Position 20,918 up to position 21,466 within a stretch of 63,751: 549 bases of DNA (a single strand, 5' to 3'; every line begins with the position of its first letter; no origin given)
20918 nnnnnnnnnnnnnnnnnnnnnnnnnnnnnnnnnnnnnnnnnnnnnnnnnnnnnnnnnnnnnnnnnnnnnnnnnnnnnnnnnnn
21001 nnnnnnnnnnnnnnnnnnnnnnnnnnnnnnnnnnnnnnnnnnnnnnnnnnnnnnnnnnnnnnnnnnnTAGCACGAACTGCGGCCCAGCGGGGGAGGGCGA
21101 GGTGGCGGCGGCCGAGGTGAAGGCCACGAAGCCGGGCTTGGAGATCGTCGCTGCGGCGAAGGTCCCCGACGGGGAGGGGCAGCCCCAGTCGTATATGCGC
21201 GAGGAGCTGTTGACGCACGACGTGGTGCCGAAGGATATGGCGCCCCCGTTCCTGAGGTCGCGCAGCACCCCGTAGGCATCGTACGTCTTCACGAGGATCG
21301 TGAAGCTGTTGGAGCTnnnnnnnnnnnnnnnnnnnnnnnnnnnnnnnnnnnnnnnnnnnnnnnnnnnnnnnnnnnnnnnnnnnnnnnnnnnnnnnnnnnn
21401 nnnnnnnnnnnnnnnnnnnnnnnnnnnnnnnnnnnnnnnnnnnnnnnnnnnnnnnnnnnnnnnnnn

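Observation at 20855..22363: Six tandem modules of about 75-95 aa with a conserved Cys ... W-G-C-P pair in each giant protein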

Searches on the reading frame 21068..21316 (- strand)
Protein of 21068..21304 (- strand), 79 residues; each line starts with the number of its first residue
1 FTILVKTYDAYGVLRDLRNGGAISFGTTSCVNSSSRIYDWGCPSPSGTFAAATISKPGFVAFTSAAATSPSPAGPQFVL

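Call 10: search_protein_families(library=pfam, proteins=[window:21068-21304:-], max_evalue=10)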
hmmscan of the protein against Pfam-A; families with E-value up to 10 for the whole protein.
seq(79 aa): 0 families

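Call 28: predict_structure(alignment_id=A1)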
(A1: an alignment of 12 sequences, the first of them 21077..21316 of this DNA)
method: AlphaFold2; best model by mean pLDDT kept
length: 80 residues; sequences in the alignment: 12
mean_pLDDT: 65.9   pTM: 0.47
mean pLDDT of the five models: 65.9, 53.3, 52.2, 51.0, 50.0
residues with pLDDT >= 90: 1; 70-90: 39; 50-70: 25; < 50: 15
segments of 3 or more residues with pLDDT < 50: 59-63, 68-74
pLDDT, mean of each block of 10 residues (from residue 1): 66 84 73 78 76 52 47 50
secondary structure, 60 per line:
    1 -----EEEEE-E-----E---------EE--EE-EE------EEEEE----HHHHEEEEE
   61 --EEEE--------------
elements in order: E6-10 E43-47 H52-55 E56-60 E63-66
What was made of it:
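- Tried and rejected: The first AlphaFold run, with only the 12 window modules, was poor (pLDDT 65.9, call 28).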

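Call 30: search_solved_structures(query=A1, max_evalue=10, show_alignments=2)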
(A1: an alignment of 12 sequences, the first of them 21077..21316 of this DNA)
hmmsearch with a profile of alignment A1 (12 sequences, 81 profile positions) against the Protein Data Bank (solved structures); distinct sequences matched with E-value up to 10: 0.

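Call 34: fold_search(model_id=the predicted structure, library=pdb)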
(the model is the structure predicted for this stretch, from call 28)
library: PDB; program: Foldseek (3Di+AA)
matches with E <= 10: 58; with E <= 0.001: 0
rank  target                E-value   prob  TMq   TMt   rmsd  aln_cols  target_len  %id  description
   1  2ol3_A                2.9e+00  0.05  0.22  0.17  11.8        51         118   20  crystal structure of BM3.3 ScFV TCR in complex with PBM8-H-2KBM8 MHC class I molecule (released 2007-04-03)
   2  1fo0_A                4.5e+00  0.04  0.22  0.17   8.3        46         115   17  MURINE ALLOREACTIVE SCFV TCR-PEPTIDE-MHC CLASS I MOLECULE COMPLEX (released 2000-10-02)
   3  4nxv_C                4.5e+00  0.03  0.18  0.06   5.1        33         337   15  Crystal structure of the cytosolic domain of human MiD51 (released 2013-12-25)
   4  5xxb_H                4.5e+00  0.03  0.19  0.10  12.6        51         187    6  Large subunit of Toxoplasma gondii ribosome (released 2017-08-30)
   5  1wwa_X                4.5e+00  0.02  0.20  0.17   9.7        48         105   19  NGF BINDING DOMAIN OF HUMAN TRKA RECEPTOR (released 1999-07-07)
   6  4uje_CH               4.8e+00  0.03  0.21  0.10  12.1        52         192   10  Regulation of the mammalian elongation cycle by 40S subunit rolling: a eukaryotic-specific ribosome rearrangement (released 2014-07-16)
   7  4e41_I                5.8e+00  0.03  0.22  0.12  10.8        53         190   21  Structural basis for the recognition of mutant self by a tumor-specific, MHC class II-restricted T cell receptor G4 (released 2012-08-29)
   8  2ial_C                6.2e+00  0.03  0.23  0.12  10.9        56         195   21  Structural basis for recognition of mutant self by a tumor-specific, MHC class II-restricted TCR (released 2007-04-03)
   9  6lxh_B                6.2e+00  0.03  0.17  0.06  10.7        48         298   10  Staphylococcus aureus surface protein-sdrc (released 2020-04-22)
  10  8es8_A                6.6e+00  0.03  0.21  0.08  11.1        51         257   14  CryoEM structure of PN45545 TCR-CD3 in complex with HLA-A2 MAGEA4 (230-239) (released 2023-05-03)
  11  4udu_A                6.6e+00  0.03  0.22  0.13  11.3        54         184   20  Crystal structure of staphylococcal enterotoxin E in complex with a T cell receptor (released 2015-06-24)
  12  6w9u_D                6.6e+00  0.02  0.18  0.10  11.2        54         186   17  Structure of human MAIT A-F7 TCR in complex with patient MR1-R9H-Ac-6-FP (released 2020-08-05)
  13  5fk9_A                6.6e+00  0.02  0.22  0.12  10.9        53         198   21  Crystal structure of staphylococcal enterotoxin A F47A mutant in complex with a T cell receptor (released 2016-05-25)
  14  4pjg_G                6.6e+00  0.02  0.19  0.11  10.7        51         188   14  Structure of human MR1-Ac-6-FP in complex with human MAIT B-F3-C1 TCR (released 2014-07-02)
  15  4l4t_G                6.6e+00  0.02  0.19  0.10  10.5        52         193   15  Structure of human MAIT TCR in complex with human MR1-6-FP (released 2013-07-17)
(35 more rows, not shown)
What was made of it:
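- Tried and rejected: Its Foldseek hits were meaningless (call 34), so I discarded it.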

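Call 35: search_protein_representatives(alignment_id=A1)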
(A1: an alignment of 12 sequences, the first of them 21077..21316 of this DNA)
Query: 12 sequences, 81 profile positions. Proteins with E-value up to 0.001 (for the whole library): 146; up to 1e-10: 65; up to 1e-30: 19. The best 146 are listed.
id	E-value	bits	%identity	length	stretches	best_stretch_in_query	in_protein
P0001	2.7e-226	748.6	-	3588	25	3-81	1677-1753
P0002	3.6e-163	546.3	-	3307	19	4-81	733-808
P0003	5.7e-135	455.9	-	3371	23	5-81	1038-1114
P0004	9.9e-126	426.3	-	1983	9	1-81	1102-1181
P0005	7.4e-121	410.7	-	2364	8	1-81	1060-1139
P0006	8.4e-78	272.7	-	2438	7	2-76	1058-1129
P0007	4.9e-67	238.2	-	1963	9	1-76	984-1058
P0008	1.8e-63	226.8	-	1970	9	1-81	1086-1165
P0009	9.0e-60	214.9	-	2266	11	1-80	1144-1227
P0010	1.7e-59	214.0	-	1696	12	1-81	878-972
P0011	1.2e-57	208.2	-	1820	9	3-71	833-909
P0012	7.2e-51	186.4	-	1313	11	5-76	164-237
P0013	1.9e-49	181.9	-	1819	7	4-81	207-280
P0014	3.4e-43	161.8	-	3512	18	12-72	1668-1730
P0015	6.3e-39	148.1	-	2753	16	16-81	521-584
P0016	1.9e-38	146.6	-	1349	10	5-74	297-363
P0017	1.7e-37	143.5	-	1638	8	4-72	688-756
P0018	4.2e-36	139.1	-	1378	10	2-71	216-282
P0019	3.5e-32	126.5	-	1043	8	11-80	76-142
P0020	1.1e-30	121.7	-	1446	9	5-77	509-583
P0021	5.1e-29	116.4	-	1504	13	10-69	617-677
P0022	2.8e-27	110.8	-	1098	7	27-72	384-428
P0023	3.5e-27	110.5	-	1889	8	26-74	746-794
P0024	2.0e-24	101.7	-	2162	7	3-70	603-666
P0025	4.1e-24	100.7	-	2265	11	4-71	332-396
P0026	2.9e-23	98.0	-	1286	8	4-72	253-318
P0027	6.8e-22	93.6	-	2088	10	8-74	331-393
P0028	2.1e-21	92.0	-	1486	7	2-73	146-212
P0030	9.6e-21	89.9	-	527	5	4-70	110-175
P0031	1.6e-20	89.2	-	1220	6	4-78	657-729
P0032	3.2e-20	88.2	-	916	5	4-76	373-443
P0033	5.7e-20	87.4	-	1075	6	4-70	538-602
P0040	4.1e-17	78.2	-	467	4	4-75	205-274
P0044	1.7e-16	76.3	-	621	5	4-78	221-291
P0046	1.4e-15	73.4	-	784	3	1-79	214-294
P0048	4.5e-15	71.7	-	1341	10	4-71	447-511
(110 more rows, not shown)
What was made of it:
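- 65 independent proteins match at E<=1e-10 (call 35).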

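Call 37: search_protein_families(library=pfam, proteins=[P0001, P0012, P0021, P0030, P0040, P0044, P0046], max_evalue=0.01)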
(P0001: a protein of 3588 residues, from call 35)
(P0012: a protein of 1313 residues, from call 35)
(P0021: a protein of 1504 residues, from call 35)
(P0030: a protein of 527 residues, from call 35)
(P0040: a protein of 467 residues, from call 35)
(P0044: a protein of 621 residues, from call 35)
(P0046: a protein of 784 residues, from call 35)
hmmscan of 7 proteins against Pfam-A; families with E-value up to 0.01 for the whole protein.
P0001 (3588 aa): 4 families
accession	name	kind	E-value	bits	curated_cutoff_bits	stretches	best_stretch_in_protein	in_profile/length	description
PF02369.22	Big_1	-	7.2e-10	39.3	34.9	1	3265-3361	5-88/93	Bacterial Ig-like domain (group 1)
PF09134.16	Invasin_D3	-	1.5e-06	29.1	33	1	3266-3365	9-95/98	Invasin, domain 3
PF14524.12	Wzt_C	-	0.00086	19.7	30.4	0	3394-3474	32-114/143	Wzt C-terminal domain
PF19077.6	Big_13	-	0.00091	20.1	27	1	3430-3481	48-100/102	Bacterial Ig-like domain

P0012 (1313 aa): 1 family
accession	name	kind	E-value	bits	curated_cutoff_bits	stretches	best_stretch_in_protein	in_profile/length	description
PF13205.12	Big_5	-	6.3e-18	65.9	23.6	1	1067-1177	1-104/105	Bacterial Ig-like domain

P0021 (1504 aa): 3 families
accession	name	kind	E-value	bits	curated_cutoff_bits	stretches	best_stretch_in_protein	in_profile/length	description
PF13205.12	Big_5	-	6.4e-18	65.9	23.6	1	1257-1368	1-105/105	Bacterial Ig-like domain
PF10090.15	HPTransfase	-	3.8e-05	23.9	22.9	0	524-572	67-115/123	Histidine phosphotransferase C-terminal domain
PF02210.31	Laminin_G_2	-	0.00087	20.2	22.9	0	565-604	11-52/126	Laminin G domain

P0030 (527 aa): 2 families
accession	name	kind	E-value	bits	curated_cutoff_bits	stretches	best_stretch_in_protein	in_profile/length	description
PF22408.1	PsV_CP_C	-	0.0056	17.2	27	0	136-163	18-45/52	PsV, capsid protein, C-terminal domain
PF16369.11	GH43_C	-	0.0061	17.5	23.4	0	51-123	11-80/100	C-terminal lipocalin-like domain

P0040 (467 aa): 4 families
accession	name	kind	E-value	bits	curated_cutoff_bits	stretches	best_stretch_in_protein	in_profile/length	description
PF20606.3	DUF6799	-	0.00048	20.3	26.8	0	339-360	23-44/63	Domain of unknown function (DUF6799)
PF02457.21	DAC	-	0.00093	19.2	27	0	159-183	51-75/119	DisA bacterial checkpoint controller nucleotide-binding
PF07315.17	DUF1462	-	0.0026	18.5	25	0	321-354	54-87/93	Protein of unknown function (DUF1462)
PF02771.21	Acyl-CoA_dh_N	-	0.0095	16.7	22.9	0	102-143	49-90/113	Acyl-CoA dehydrogenase, N-terminal domain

P0044 (621 aa): 1 family
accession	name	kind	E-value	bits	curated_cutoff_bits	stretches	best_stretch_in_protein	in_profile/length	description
PF01471.23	PG_binding_1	-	1.9e-06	28.4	23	1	548-590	2-41/57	Putative peptidoglycan binding domain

P0046 (784 aa): 4 families
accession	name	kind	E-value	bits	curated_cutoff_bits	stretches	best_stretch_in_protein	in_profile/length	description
PF09134.16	Invasin_D3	-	1.7e-12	48.1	33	1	522-620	1-98/98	Invasin, domain 3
PF02369.22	Big_1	-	1.9e-12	47.5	34.9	1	526-618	2-93/93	Bacterial Ig-like domain (group 1)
PF13620.12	CarboxypepD_reg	-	3.8e-06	27.6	32.3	1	409-479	4-61/82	Carboxypeptidase regulatory-like domain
PF17789.7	MG4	-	2.9e-05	24.6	24.7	0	401-465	12-62/95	Macroglobulin domain MG4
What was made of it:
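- On Bacterial Ig-like / IPT-TIG domains (PF02369, PF01833 etc.): The Big_1 hits in homologues lie outside the repeat region (call 37).
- Closest known: Bacterial Ig-like repeat adhesins. Same: Bacterial homologues of this family carry genuine Big_1 / Invasin_D3 domains at their C-terminal ends (call 37).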

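Call 44: list_cluster_members(proteins=[P0001, P0002, P0003, P0006, P0007, P0008, P0009, P0010, P0011, P0012])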
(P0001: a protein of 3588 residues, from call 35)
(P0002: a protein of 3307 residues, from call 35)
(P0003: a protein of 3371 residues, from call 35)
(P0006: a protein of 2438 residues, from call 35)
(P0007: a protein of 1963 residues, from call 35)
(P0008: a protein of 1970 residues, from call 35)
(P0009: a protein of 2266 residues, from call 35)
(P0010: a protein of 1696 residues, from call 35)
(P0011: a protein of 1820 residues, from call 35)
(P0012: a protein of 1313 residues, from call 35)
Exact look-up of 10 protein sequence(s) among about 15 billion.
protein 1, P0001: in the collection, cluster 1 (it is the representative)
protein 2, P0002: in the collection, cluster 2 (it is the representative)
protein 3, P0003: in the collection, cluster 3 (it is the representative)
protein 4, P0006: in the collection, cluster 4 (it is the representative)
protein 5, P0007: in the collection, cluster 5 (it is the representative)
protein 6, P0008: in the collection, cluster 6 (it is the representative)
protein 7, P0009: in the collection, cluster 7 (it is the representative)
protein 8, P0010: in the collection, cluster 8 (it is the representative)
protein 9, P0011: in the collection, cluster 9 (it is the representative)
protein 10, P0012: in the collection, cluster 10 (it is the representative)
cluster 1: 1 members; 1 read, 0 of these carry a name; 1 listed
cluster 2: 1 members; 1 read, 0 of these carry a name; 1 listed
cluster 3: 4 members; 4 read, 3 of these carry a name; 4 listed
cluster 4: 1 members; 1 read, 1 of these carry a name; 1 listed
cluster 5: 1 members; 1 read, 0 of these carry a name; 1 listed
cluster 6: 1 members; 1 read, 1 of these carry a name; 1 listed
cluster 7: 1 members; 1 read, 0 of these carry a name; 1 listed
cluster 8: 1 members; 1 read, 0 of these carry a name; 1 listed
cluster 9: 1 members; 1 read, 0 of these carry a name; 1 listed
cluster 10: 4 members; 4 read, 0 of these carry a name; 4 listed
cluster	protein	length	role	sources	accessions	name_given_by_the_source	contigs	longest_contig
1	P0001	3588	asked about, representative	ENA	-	-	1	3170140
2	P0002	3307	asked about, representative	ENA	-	-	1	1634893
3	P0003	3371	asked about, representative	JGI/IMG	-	hypothetical protein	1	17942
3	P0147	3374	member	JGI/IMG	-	hypothetical protein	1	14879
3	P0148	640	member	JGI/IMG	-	hypothetical protein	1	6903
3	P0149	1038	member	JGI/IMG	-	-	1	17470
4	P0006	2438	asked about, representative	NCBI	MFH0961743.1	MAG: hypothetical protein V1820_03610 [archaeon]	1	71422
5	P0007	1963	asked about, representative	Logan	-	-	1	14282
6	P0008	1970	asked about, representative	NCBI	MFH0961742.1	MAG: hypothetical protein V1820_03605 [archaeon]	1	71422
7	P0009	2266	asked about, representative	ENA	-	-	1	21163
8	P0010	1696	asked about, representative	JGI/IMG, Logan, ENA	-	-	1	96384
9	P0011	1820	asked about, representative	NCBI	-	-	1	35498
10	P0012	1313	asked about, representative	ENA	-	-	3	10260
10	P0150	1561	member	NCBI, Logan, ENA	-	-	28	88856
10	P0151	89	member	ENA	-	-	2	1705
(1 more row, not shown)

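Call 46: search_protein_families(library=pfam, alignment_id=A2, max_evalue=1)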
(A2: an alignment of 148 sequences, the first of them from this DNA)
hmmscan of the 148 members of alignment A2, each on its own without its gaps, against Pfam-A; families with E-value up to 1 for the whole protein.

A. member 1, seq(80 aa): 0 families

B. families by the number of members that match (of 148 scanned): 66 families (the first 25 are shown)
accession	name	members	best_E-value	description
PF13620.12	CarboxypepD_reg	25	9.7e-05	Carboxypeptidase regulatory-like domain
PF25130.1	DUF7820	4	0.00036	Domain of unknown function (DUF7820)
PF01833.30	TIG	4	0.00096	IPT/TIG domain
PF08308.17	PEGA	3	0.0059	PEGA domain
PF13715.12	CarbopepD_reg_2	2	0.055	CarboxypepD_reg-like domain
PF24107.1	DUF7382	2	0.056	Domain of unknown function (DUF7382)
PF10946.13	DUF2625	2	0.075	Protein of unknown function DUF2625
PF22408.1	PsV_CP_C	1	0.00076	PsV, capsid protein, C-terminal domain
PF24248.1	DUF7451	1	0.0013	Domain of unknown function (DUF7451)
PF07523.18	Big_3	1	0.0032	Bacterial Ig-like domain (group 3)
PF23701.1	MIAC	1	0.0094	Micropeptide inhibiting actin cytoskeleton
PF04333.18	MlaA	1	0.012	MlaA lipoprotein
PF24870.1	DUF7735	1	0.014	Domain of unknown function (DUF7735)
PF25489.1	At5g54830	1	0.017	At5g54830-like domain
PF20257.3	SAM_HAT_C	1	0.02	SAM hydroxide adenosyltransferase C-terminal domain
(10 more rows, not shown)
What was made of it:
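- On Pfam PF13620 CarboxypepD_reg: Best of 148 family modules: E 9.7e-5 (call 46). PEGA (3) and CarbopepD_reg_2 (2), which I recall as clan relatives, are also hit (call 46).
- On Bacterial Ig-like / IPT-TIG domains (PF02369, PF01833 etc.): TIG is hit by 4 of 148 modules below threshold (call 46).
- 25 of 148 modules hit PF13620 below threshold, best E 9.7e-5, and PEGA and CarbopepD_reg_2, which I recall as members of the same Pfam clan, are also hit (call 46). Four modules hit PF01833 TIG and one hits Big_3 below threshold (call 46). PF13620 is hit six times more often than TIG (25 vs 4, call 46).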

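Call 47: predict_structure(alignment_id=A2)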
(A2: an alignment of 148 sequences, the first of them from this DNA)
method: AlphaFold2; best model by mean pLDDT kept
length: 80 residues; sequences in the alignment: 148
mean_pLDDT: 86.3   pTM: 0.69
mean pLDDT of the five models: 86.3, 82.3, 80.6, 79.4, 79.1
residues with pLDDT >= 90: 36; 70-90: 36; 50-70: 8; < 50: 0
segments of 3 or more residues with pLDDT < 50: none
pLDDT, mean of each block of 10 residues (from residue 1): 79 89 90 90 89 91 90 73
secondary structure, 60 per line:
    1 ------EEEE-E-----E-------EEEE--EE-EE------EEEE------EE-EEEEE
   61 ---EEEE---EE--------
elements in order: E7-10 E26-29 E43-46 E56-60 E64-67
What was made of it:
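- On Transthyretin-like (prealbumin-like) beta-sandwich fold: Model pLDDT 86.3 (call 47).
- On Disulfide-bonded extracellular domain: The Cys lie on adjacent hairpin strands (call 47).
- The AlphaFold2 model built on the 148-sequence alignment has pLDDT 86.3 and is all-beta, with C34 and C46 on neighbouring strands 32-36 and 43-46 (call 47). The model is confident (call 47).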

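Call 49: fold_search(model_id=the predicted structure, library=pdb)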
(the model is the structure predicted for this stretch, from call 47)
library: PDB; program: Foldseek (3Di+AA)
matches with E <= 10: 398; with E <= 0.001: 0
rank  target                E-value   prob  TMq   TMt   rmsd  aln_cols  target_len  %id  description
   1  7cmg_B                1.9e-01  0.80  0.44  0.11   5.1        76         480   14  The Structure of the periplasmic domain of PorM (released 2020-09-02)
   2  2uzy_D                4.2e-01  0.66  0.43  0.08   5.8        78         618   17  Structure of the human receptor tyrosine kinase Met in complex with the Listeria monocytogenes invasion protein inlb:  (released 2007-08-07)
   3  3n50_E                4.7e-01  0.63  0.41  0.27   4.3        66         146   14  Human Early B-cell factor 3 (EBF3) IPT/TIG and HLHLH domains (released 2010-06-16)
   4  6ey6_A                4.7e-01  0.51  0.42  0.23   5.2        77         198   16  C-terminal part (residues 315-516) of PorM with the llama nanobody nb130 (released 2018-02-07)
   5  2uzy_B                5.2e-01  0.69  0.44  0.08   5.4        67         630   16  Structure of the human receptor tyrosine kinase Met in complex with the Listeria monocytogenes invasion protein inlb:  (released 2007-08-07)
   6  6ey5_B                5.5e-01  0.66  0.47  0.17   4.3        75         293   15  C-terminal part (residues 224-515) of PorM (released 2018-02-07)
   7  4u3s_B                6.2e-01  0.87  0.49  0.28   2.4        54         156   15  Crystal structure of Coh3ScaB-XDoc_M1ScaA complex: A N-terminal interface mutant of type II Cohesin-X-Dockerin complex (released 2015-07-29)
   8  3n50_C                6.2e-01  0.47  0.35  0.23   3.9        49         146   14  Human Early B-cell factor 3 (EBF3) IPT/TIG and HLHLH domains (released 2010-06-16)
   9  3muj_A                6.5e-01  0.72  0.48  0.32   4.1        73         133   14  Early B-cell factor 3 (EBF3) IPT/TIG and dimerization helices (released 2010-06-30)
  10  1qmu_A                7.3e-01  0.90  0.58  0.15   2.6        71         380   15  Duck carboxypeptidase D domain II (released 2000-10-13)
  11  3bws_A                8.6e-01  0.44  0.37  0.09   4.5        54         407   17  Crystal structure of the leptospiral antigen Lp49 (released 2008-10-07)
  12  3mlp_A                9.1e-01  0.41  0.41  0.13   4.5        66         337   14  Early B-cell Factor 1 (Ebf1) bound to DNA (released 2010-12-01)
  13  5aq0_B                9.6e-01  0.80  0.58  0.56   3.1        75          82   15  The structure of the Transthyretin-like domain of the first catalytic domain of the HUMAN Carboxypeptidase D (released 2016-09-28)
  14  8rw9_H                9.6e-01  0.33  0.38  0.23   6.3        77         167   10  Domains 1 and 2 of Bacillus anthracis Sap S-layer in complex with Nb694 (released 2024-11-20)
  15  4wi0_B                1.1e+00  0.75  0.49  0.28   2.4        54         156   15  Crystal structure of Coh3ScaB-XDoc_M2ScaA complex: A C-terminal interface mutant of type II Cohesin-X-Dockerin complex (released 2015-10-07)
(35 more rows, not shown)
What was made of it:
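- On Transthyretin-like (prealbumin-like) beta-sandwich fold: But the Foldseek E-values are 0.7-1.0, and Ig-like folds score similarly (call 49).
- Closest known: Bacterial Ig-like repeat adhesins. Same: These domains give the lowest Foldseek E-values (call 49).
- The best TM-scores in PDB are to the transthyretin-like domain of carboxypeptidase D: 1qmu_A TMq 0.58 prob 0.90, and 5aq0_B TMq 0.58 / TMt 0.56 (call 49). By E-value the top PDB hits are Ig-like PorM and IPT/TIG domains rather than transthyretin-like ones (call 49). The lowest Foldseek E-values in PDB are PorM (7cmg_B, E 0.19) and IPT/TIG domains of Met and EBF3 (call 49). TM-scores to the PorM/TIG hits are 0.41-0.48, against 0.58 for the carboxypeptidase D domains (call 49).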

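Call 51: find_homologous_proteins(query=A2, max_evalue=0.00001)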
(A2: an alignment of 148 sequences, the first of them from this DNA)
Query A2 (148 sequences): 1886 candidates shared short words with the query, none scored E <= 0.00001.

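Call 53: find_encoding_contigs(protein=P0006, flank=10000, max_places=2)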
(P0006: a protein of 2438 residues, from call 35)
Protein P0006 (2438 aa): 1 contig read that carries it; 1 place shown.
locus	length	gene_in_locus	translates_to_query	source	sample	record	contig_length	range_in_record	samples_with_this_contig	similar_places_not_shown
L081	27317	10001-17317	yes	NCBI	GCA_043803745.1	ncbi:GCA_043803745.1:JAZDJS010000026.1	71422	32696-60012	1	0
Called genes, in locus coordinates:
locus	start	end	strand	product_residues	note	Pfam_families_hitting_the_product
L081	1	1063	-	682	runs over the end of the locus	PF01841:Transglut_core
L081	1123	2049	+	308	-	PF01926:MMR_HSR1, PF02824:TGS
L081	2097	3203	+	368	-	PF07690:MFS_1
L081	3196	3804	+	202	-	PF02545:Maf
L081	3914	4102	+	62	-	-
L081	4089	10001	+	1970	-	-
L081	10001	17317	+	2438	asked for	-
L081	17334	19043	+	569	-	-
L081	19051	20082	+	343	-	-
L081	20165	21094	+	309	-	PF08271:Zn_Ribbon_TF, PF00382:TFIIB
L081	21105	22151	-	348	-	PF02005:TRM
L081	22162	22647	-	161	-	PF01467:CTP_transf_like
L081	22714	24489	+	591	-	PF12838:Fer4_7 (weak), PF25160:LdpA_Fe-S-bd (weak), PF00037:Fer4, PF12797:Fer4_2 (weak), PF12837:Fer4_6 (weak), PF02463:SMC_N (weak), PF00005:ABC_tran, PF00005:ABC_tran, +6 more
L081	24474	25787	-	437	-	PF02310:B12-binding, PF04055:Radical_SAM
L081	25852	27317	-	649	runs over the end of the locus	-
